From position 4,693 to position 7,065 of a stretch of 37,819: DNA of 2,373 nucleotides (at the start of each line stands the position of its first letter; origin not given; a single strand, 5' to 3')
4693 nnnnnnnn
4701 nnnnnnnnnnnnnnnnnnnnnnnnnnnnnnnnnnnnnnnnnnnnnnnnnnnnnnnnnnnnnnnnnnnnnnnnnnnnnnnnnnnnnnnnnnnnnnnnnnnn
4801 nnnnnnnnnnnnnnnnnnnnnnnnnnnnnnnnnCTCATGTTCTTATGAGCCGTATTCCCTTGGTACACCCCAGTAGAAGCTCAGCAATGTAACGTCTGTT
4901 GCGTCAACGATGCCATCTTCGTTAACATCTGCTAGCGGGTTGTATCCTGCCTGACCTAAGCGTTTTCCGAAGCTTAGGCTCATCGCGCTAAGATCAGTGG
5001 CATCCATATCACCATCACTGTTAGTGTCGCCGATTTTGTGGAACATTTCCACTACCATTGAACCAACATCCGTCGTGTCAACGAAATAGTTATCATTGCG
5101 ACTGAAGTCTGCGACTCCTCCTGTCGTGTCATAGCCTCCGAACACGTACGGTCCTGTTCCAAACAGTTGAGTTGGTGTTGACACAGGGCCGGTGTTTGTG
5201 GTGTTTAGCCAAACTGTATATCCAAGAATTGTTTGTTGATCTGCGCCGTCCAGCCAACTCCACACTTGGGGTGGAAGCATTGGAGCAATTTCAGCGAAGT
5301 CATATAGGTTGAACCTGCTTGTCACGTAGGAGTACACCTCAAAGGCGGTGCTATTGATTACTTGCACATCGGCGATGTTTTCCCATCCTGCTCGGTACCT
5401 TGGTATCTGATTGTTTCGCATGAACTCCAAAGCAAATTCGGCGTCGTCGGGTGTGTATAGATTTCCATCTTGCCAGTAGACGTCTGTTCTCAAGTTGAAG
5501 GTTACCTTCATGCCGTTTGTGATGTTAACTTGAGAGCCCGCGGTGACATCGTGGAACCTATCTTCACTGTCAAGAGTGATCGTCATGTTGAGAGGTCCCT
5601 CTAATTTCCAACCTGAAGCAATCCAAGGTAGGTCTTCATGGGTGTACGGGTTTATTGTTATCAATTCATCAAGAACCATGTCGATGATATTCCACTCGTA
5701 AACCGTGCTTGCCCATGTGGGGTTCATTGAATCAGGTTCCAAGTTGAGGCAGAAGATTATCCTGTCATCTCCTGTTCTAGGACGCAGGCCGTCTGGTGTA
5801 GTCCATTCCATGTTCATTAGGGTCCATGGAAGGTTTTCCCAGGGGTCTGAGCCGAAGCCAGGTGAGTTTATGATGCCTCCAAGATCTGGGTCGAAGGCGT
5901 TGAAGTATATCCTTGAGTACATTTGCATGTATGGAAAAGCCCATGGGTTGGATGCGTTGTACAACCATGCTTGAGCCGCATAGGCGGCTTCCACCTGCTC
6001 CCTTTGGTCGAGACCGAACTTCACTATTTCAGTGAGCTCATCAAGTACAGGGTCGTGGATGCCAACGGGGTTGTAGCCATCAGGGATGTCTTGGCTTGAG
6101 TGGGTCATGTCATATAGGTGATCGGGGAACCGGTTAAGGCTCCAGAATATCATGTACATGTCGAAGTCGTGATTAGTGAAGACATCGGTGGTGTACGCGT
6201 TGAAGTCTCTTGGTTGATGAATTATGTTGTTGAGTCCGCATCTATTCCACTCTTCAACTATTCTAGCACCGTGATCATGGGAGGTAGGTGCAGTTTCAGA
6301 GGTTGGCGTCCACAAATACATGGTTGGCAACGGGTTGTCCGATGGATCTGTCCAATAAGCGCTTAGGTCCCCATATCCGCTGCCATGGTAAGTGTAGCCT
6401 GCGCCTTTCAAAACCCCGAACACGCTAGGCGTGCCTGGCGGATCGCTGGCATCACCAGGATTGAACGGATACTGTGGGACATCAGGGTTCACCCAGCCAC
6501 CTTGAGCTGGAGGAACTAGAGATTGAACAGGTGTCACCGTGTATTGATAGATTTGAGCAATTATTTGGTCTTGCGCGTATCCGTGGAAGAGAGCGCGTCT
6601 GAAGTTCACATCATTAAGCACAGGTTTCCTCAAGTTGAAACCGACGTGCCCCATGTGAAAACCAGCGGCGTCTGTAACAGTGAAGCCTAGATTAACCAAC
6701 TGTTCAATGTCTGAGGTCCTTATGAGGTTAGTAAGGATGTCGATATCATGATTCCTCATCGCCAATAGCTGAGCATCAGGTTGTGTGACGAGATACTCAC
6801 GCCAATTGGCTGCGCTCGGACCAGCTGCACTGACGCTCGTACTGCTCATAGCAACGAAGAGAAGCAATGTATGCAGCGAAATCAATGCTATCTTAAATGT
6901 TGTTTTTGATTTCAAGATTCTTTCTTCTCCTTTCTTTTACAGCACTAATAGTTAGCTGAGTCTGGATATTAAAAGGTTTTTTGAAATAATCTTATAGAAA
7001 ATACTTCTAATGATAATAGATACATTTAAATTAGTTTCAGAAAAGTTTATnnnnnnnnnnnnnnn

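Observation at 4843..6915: Family-5 substrate-binding protein that appears circularly permuted and uses a dockerin instead of a lipid or TM anchor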

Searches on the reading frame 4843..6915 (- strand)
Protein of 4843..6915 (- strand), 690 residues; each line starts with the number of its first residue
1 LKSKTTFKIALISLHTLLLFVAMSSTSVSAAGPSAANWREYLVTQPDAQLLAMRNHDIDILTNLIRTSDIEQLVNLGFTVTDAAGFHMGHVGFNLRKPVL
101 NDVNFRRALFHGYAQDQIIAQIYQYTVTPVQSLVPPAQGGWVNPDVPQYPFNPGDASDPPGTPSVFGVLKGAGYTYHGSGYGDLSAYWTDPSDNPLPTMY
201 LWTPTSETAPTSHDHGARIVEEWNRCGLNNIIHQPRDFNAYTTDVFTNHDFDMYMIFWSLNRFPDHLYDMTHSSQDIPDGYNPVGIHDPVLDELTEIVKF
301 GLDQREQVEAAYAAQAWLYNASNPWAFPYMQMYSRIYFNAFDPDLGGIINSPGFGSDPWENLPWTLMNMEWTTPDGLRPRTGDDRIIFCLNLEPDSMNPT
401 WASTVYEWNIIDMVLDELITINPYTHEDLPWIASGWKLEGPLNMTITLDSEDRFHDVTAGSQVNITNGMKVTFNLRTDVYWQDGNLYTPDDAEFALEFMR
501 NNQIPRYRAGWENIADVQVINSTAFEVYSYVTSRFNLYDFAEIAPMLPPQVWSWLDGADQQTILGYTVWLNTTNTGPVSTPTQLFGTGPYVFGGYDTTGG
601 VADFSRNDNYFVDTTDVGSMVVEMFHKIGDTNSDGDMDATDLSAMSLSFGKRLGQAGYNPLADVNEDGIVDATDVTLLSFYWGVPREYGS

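Call 3: search_protein_families(library=pfam, proteins=[window:4843-6915:-], max_evalue=1)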
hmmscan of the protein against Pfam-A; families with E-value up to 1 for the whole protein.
window:4843-6915:- (690 aa): 3 families
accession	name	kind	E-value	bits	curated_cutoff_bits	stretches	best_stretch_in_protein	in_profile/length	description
PF00496.27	SBP_bac_5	-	1.1e-34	120.6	32.4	2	42-270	154-357/368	Bacterial extracellular solute-binding proteins, family 5 Middle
PF00404.24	Dockerin_1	-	2.4e-07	31.3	22.9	1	629-679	2-53/57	Dockerin type I domain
PF13405.12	EF-hand_6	-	0.5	10.7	25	0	623-645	4-25/30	EF-hand domain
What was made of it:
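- On SBP family 5 / cluster C (PF00496): 120.6 bits against a cutoff of 32.4, E 1.1e-34 (call 3)
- On Dockerin type I (PF00404): 31.3 bits against a cutoff of 22.9 (call 3).
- Checked: Dockerin_1 hits at 629-679 (31.3 bits, cutoff 22.9) (call 3).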

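Call 4: search_protein_families(library=ncbifam, proteins=[window:4843-6915:-], max_evalue=1)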
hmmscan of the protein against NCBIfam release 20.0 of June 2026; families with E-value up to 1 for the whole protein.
window:4843-6915:- (690 aa): 8 families
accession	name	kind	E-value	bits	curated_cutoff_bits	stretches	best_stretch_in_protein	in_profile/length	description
NF045467.1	Opp4A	equivalog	3e-12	45.6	650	2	85-265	294-466/556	oligopeptide ABC transporter substrate-binding protein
NF043070.1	DppA_dipep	equivalog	3.7e-09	35.7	1005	1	79-157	283-360/535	dipeptide ABC transporter periplasmic-binding protein DppA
NF011689.0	PRK15109.1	equivalog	1.2e-06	27.6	560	1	81-141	290-350/547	ABC transporter substrate-binding protein SapA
TIGR02294.1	nickel_nikA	equivalog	1.1e-05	24.1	393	1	467-623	61-200/501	nickel ABC transporter substrate-binding protein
NF007287.0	PRK09755.1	equivalog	4.2e-05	22.6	1098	1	91-141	294-343/535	ABC transporter substrate-binding protein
TIGR04028.1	SBP_KPN_01854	hypoth_equivalog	0.00011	20.9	468.5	1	65-154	231-320/509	TIGR04028 family ABC transporter substrate-binding protein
NF045468.1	Opp5A_nikA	equivalog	0.0031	16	600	1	48-129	203-284/488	nickel ABC transporter substrate-binding protein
NF047575.1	opine_bind_CntA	exception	0.019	13.5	800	1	467-620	90-225/535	staphylopine-dependent metal ABC transporter substrate-binding lipoprotein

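Call 5: search_solved_structures(query=window:4843-6915:-, max_evalue=0.01, show_alignments=3)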
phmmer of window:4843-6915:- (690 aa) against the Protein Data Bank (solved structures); distinct sequences matched with E-value up to 0.01: 29.
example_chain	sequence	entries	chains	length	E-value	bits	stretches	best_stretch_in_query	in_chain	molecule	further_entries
8z1z_F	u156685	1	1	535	2.9e-09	38.9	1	77-156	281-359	Dipeptide-binding protein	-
8z1y_F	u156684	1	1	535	2.9e-09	38.9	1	77-156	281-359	Dipeptide-binding protein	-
1dpp_A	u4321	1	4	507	3.1e-09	38.8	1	77-156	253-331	DIPEPTIDE BINDING PROTEIN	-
1dpe_A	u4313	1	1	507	3.7e-09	38.6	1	77-156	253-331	DIPEPTIDE-BINDING PROTEIN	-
2y3n_B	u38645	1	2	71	4.7e-09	38.2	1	625-685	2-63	CELLULOSOMAL FAMILY-48 PROCESSIVE GLYCOSIDE HYDROLASE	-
3tpa_A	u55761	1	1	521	2.3e-08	35.9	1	65-154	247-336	Heme-binding protein A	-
5f1q_A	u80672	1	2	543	2.4e-07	32.6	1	79-158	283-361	Periplasmic dipeptide transport protein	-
4qfk_H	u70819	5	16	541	5.6e-07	31.4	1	385-471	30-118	ABC transporter periplasmic peptide-binding protein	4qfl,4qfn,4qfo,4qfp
7z8e_A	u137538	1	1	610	8.6e-07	30.8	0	470-612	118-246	ABC transporter substrate-binding protein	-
1xoc_A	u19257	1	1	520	1.5e-05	26.7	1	247-329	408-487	Oligopeptide-binding protein appA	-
4oet_A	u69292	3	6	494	6.4e-05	24.6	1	467-623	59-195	Putative peptide ABC-transport system periplasmic peptide-binding protein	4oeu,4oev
8tv8_A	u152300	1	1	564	0.00011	23.8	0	80-152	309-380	ABC-type transport system, periplasmic component, involved in antimicrobial peptide resist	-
4fl4_A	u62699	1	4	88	0.00036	22.1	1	627-681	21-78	Glycoside hydrolase family 9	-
7og0_A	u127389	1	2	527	0.00042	21.9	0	80-152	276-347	ABC-type transport system, periplasmic component, involved in antimicrobial peptide resist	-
7ofz_A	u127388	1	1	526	0.0005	21.6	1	80-152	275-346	ABC-type transport system, periplasmic component, involved in antimicrobial peptide resist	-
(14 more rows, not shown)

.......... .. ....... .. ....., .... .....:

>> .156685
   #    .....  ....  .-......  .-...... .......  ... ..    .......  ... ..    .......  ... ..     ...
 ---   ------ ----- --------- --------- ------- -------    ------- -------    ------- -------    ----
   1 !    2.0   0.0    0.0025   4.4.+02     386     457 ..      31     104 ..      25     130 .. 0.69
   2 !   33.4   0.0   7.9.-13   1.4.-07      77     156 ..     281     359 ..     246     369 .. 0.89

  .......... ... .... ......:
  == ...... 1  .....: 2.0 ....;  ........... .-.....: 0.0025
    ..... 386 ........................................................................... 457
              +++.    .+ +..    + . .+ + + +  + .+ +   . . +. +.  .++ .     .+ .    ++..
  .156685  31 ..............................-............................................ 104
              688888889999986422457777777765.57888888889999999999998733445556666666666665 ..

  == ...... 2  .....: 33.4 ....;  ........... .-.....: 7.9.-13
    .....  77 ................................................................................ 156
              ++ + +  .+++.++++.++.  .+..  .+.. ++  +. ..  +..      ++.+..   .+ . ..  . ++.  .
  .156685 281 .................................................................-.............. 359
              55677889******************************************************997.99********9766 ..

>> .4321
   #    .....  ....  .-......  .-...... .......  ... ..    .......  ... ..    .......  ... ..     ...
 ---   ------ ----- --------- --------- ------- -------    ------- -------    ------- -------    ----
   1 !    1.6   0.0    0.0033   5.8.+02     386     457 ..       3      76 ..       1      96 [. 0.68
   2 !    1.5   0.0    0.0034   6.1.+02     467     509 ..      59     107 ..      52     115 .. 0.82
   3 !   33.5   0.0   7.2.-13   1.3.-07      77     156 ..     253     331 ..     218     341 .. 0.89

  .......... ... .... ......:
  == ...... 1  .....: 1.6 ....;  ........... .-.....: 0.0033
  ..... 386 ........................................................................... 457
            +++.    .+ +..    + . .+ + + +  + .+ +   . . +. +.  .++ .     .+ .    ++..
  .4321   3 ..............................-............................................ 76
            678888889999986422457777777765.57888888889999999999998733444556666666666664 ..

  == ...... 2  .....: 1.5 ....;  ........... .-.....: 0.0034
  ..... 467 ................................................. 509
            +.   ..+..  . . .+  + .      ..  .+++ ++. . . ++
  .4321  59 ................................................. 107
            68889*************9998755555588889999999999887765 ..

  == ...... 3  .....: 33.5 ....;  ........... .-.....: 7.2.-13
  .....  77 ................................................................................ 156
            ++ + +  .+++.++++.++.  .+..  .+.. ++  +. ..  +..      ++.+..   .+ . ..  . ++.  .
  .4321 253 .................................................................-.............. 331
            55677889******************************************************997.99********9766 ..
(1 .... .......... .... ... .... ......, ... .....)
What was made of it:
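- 5053..5796 (-): Segment B (residues 374-621): equivalent of the canonical N-terminal ~215 residues (DppA precursor 27-242). PDB hits: query 385-471 to 4qfk 30-118, and 467-623 to 4oet 59-195 (call 5)
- On Dockerin type I (PF00404): PDB dockerin hit at E 4.7e-9 (call 5)
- Checked: PDB sequence hits are in swapped order (call 5):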

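Call 8: find_homologous_proteins(query=window:4843-6915:-, max_evalue=0.001)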
Query window:4843-6915:- (690 aa): 103 proteins with E <= 0.001 among 6525 candidates.
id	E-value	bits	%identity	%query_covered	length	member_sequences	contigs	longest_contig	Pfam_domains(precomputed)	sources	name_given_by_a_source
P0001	0.0e+0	1634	100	100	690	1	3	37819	PF00404.25,PF00496.28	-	-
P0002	0.0e+0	1461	89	100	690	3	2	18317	PF00404.25,PF00496.28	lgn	-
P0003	0.0e+0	1393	85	100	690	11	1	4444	PF00404.25,PF00496.28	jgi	-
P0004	0.0e+0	1039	68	95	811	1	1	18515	PF00404.25,PF00496.28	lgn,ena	-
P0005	7.7e-249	846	54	100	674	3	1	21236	PF00496.28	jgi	-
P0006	9.6e-239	813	54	97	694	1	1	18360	PF00496.28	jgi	-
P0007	1.6e-223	762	52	98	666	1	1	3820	PF00496.28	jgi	jgi:ABC-type transport system substrate-binding protein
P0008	2.7e-221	755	50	99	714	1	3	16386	PF00496.28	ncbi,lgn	-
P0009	7.4e-219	747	51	99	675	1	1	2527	PF00496.28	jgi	jgi:ABC-type transport system substrate-binding protein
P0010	1.9e-203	696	47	100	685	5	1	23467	PF00496.28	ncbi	-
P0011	6.8e-197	674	47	100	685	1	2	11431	PF00496.28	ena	-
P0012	7.3e-195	667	47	100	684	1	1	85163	PF00496.28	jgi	jgi:ABC-type transport system substrate-binding protein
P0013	2.2e-193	663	47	97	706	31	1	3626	PF00496.28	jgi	jgi:ABC-type transport system substrate-binding protein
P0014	1.0e-192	660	47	100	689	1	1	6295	PF00496.28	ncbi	-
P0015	1.2e-189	650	46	100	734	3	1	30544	PF00496.28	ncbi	-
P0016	8.1e-185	634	46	100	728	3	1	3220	PF00496.28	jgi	jgi:peptide/nickel transport system substrate-binding protein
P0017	1.2e-183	630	48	93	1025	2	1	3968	PF00496.28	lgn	-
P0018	2.2e-183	630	46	99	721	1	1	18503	PF00496.28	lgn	-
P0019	2.4e-179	616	46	100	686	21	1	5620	PF00496.28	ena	-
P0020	9.5e-178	611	46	94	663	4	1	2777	PF00496.28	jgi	jgi:peptide/nickel transport system substrate-binding protein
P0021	1.1e-175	604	45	98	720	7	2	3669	PF00496.28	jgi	jgi:peptide/nickel transport system substrate-binding protein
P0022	3.0e-175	603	45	95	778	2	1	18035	PF00496.28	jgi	-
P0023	8.9e-174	598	48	76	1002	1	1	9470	PF00496.28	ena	-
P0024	3.5e-172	592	46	96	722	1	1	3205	PF00404.25,PF00496.28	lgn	-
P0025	2.6e-171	590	45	100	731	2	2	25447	PF00496.28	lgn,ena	-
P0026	3.6e-171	589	44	97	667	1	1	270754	PF00496.28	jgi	jgi:ABC-type transport system substrate-binding protein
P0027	1.1e-170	588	46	96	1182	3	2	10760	PF00496.28,PF15892.12,PF13088.13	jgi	-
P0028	2.0e-170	587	45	95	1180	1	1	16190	PF00496.28,PF13088.13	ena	-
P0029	4.5e-169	582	45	96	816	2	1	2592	PF00404.25,PF00496.28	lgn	-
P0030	6.1e-168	578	45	100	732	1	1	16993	PF00496.28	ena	-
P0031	2.5e-166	573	46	94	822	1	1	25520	PF00496.28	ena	-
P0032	2.6e-166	573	44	100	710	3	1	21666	PF00496.28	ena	-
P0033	7.3e-166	572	45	95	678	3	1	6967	PF00496.28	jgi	jgi:peptide/nickel transport system substrate-binding protein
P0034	3.1e-165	570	47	63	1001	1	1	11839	PF00496.28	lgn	-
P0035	4.6e-165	569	45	95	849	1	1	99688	PF00404.25,PF00496.28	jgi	jgi:ABC-type transport system substrate-binding protein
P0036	4.7e-164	566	42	98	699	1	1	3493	PF00496.28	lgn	-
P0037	1.4e-162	561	43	98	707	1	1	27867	PF00496.28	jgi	jgi:peptide/nickel transport system substrate-binding protein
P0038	1.5e-162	561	42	100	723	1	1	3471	PF00496.28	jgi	jgi:peptide/nickel transport system substrate-binding protein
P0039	3.6e-162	559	44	94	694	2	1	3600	PF00496.28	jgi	jgi:peptide/nickel transport system substrate-binding protein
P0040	4.3e-162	559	46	94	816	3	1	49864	PF00404.25,PF00496.28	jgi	jgi:ABC-type transport system substrate-binding protein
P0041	1.2e-161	558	44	95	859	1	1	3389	PF00404.25,PF00496.28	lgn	-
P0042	4.0e-161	556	44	97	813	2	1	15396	PF00496.28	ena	-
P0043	8.4e-159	548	43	99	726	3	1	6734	PF00496.28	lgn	-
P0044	1.0e-158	548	43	95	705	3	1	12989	PF00496.28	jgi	-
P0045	1.6e-158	547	43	100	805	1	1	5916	PF00404.25,PF00496.28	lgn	-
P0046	1.6e-156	541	46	63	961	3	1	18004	PF00496.28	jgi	-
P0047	2.4e-156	540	44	97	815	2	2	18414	PF00496.28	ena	-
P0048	1.7e-155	537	43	95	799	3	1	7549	PF00404.25,PF00496.28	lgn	-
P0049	2.9e-155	537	43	95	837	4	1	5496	PF00496.28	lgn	-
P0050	4.6e-155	536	46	72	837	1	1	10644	PF00496.28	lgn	-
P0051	4.6e-154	533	44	60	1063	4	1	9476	PF00496.28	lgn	-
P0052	1.3e-153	531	44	96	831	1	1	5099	PF00496.28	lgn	-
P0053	6.1e-153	529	41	61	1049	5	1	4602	PF00496.28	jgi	jgi:ABC-type transport system substrate-binding protein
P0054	8.8e-152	525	41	100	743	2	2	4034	PF00496.28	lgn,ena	-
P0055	6.7e-151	522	41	100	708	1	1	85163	PF00496.28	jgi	jgi:ABC-type transport system substrate-binding protein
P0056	5.9e-149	516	48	51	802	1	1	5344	PF00496.28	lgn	-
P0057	1.1e-148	515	43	95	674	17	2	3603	PF00496.28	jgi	jgi:peptide/nickel transport system substrate-binding protein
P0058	1.3e-148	515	42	95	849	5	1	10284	PF00496.28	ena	-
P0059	1.5e-147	511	42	92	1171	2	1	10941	PF00496.28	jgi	-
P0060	5.0e-147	509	42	96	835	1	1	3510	PF00496.28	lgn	-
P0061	1.8e-146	507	40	96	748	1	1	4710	PF00496.28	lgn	-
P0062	5.3e-146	506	42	96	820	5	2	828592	PF00496.28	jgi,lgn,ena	-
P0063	1.5e-145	504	41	99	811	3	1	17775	PF00496.28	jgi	jgi:peptide/nickel transport system substrate-binding protein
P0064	1.5e-144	501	43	94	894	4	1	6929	PF01183.27,PF00496.28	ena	-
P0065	9.2e-144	499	42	98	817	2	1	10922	PF00496.28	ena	-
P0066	1.4e-143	498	44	94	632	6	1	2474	PF00496.28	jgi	jgi:ABC-type transport system substrate-binding protein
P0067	2.7e-143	497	41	95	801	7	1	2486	PF00496.28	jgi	jgi:peptide/nickel transport system substrate-binding protein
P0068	1.2e-142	495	41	93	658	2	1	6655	PF00496.28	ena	-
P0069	1.2e-141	492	40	99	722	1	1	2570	PF00496.28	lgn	-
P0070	2.1e-139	484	47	60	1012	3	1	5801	PF00496.28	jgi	jgi:ABC-type transport system substrate-binding protein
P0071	8.1e-138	479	41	96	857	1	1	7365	PF00496.28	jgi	-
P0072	1.2e-136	475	39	99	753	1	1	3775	PF00496.28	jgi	jgi:peptide/nickel transport system substrate-binding protein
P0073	4.9e-135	470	39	99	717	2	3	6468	PF00404.25,PF00496.28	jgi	jgi:ABC-type transport system substrate-binding protein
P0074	8.0e-134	466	41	92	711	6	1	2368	PF00496.28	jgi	jgi:ABC-type transport system substrate-binding protein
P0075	2.6e-133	464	41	59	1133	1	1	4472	PF00496.28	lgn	-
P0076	7.6e-133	462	40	100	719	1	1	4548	PF00496.28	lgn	-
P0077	7.2e-132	459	38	97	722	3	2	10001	PF00496.28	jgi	-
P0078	1.7e-131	458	44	80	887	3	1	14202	PF00963.25,PF00496.28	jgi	-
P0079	1.8e-131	458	40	97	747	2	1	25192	PF00496.28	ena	-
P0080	2.3e-131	458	44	80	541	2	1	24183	PF00496.28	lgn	-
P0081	4.3e-131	457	39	100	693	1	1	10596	PF00496.28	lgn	-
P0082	1.0e-129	452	37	95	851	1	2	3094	PF00963.25,PF00496.28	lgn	-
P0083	7.1e-127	443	41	85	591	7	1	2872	PF00496.28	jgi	jgi:ABC-type transport system substrate-binding protein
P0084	8.5e-127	442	38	99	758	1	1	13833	PF00496.28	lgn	-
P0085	6.8e-125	436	39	96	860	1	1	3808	PF00496.28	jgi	jgi:ABC-type transport system substrate-binding protein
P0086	6.0e-123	430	36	99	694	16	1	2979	PF00496.28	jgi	jgi:ABC-type transport system substrate-binding protein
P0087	6.2e-123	430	42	85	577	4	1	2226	PF00404.25,PF00496.28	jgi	jgi:ABC-type transport system substrate-binding protein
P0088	7.2e-121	423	37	95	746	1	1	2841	PF00496.28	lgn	-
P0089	4.8e-120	420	42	79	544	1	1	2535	PF00496.28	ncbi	-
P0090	8.4e-119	416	39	95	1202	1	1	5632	PF01011.29,PF13360.14,PF13570.14,PF00496.28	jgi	jgi:outer membrane protein assembly factor BamB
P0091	9.0e-119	416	37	96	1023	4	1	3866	PF00496.28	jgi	jgi:peptide/nickel transport system substrate-binding protein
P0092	4.3e-111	391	37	92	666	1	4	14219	PF00496.28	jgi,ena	-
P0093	7.4e-110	386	45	71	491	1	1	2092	PF00496.28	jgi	jgi:peptide/nickel transport system substrate-binding protein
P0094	1.4e-103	366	47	61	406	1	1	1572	PF00404.25,PF00496.28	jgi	-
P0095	2.8e-96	342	35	91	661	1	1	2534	PF00496.28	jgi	-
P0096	2.7e-94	335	43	65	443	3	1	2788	PF00496.28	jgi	jgi:peptide/nickel transport system substrate-binding protein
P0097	4.8e-88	314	32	99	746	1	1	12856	PF00496.28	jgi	-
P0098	1.1e-84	303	34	95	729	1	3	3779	PF00496.28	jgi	jgi:ABC-type transport system substrate-binding protein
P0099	6.9e-79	284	32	96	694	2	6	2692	PF00496.28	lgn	-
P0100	9.7e-73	264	42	46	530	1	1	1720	PF00496.28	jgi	jgi:ABC-type transport system substrate-binding protein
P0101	1.3e-62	230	39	50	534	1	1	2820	PF00496.28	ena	-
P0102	9.9e-27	112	27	87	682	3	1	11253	PF00496.28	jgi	-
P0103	7.2e-6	43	21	46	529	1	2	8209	PF00496.28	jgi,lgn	jgi:peptide/nickel transport system substrate-binding protein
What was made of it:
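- Pfam calls it a dockerin in only a minority of members (call 8).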

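Call 10: find_related_loci(query=window:4843-6915:-, collection=genome_contigs, flank=10000)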
Query window:4843-6915:- (690 aa) in genome_contigs; peptide patterns used: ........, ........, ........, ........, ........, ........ (x = any residue, [..] = any of these).
16 stretches matched a pattern; 1 encode a relative of the query (tblastn E <= 1e-3); 1 distinct loci.
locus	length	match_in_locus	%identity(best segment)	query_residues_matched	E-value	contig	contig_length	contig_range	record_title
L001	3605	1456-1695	35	456-534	6e-8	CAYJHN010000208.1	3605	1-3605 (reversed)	MAG TPA_asm: uncultured Desulfovibrionaceae bacterium isolate ERP123703_co1_79 genome assembly, contig: NODE_26445_lengt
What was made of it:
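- Tried and rejected: Genome scan (call 10).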
